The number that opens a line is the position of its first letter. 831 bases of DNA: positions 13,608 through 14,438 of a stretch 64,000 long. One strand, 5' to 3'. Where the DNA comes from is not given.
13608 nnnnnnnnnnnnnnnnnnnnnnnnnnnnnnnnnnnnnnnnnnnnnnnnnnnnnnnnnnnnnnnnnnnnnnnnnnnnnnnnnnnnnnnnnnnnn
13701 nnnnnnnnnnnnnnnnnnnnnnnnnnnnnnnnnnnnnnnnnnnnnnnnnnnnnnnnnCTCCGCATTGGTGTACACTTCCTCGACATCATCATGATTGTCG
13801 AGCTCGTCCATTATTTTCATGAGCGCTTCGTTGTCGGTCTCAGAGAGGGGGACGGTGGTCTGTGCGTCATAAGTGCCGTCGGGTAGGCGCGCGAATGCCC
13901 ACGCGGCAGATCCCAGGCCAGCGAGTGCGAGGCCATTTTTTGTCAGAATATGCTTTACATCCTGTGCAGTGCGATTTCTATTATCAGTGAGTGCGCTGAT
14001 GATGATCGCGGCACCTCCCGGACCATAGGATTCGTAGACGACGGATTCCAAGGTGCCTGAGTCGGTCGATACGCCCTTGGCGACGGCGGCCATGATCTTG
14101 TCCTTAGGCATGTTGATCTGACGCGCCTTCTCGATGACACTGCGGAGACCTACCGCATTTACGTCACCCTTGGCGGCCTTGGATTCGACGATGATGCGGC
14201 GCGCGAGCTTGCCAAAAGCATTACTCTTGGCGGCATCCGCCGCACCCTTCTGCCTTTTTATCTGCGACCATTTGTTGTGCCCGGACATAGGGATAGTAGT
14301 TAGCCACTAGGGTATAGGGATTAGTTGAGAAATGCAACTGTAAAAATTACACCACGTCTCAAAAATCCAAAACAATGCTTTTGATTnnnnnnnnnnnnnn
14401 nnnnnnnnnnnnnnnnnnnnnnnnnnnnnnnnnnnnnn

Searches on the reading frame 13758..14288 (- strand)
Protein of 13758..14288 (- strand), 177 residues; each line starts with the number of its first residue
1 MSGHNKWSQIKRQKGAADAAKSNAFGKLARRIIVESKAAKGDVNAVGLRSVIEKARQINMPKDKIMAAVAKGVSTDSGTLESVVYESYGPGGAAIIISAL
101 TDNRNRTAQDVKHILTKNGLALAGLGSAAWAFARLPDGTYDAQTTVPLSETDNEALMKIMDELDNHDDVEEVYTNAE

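Call 41: search_protein_families(library=pfam, proteins=[window:13758-14288:-], max_evalue=0.0001)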
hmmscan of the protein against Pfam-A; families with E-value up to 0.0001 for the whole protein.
window:13758-14288:- (177 aa): 2 families
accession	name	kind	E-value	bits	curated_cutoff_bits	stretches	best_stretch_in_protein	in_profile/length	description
PF01709.26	Transcrip_reg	-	6.5e-28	97.9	27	2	80-134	1-55/160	TACO1/YebC second and third domain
PF20772.2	TACO1_YebC_N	-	3.5e-17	63.1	36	1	5-73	1-71/73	TACO1/YebC protein N-terminal domain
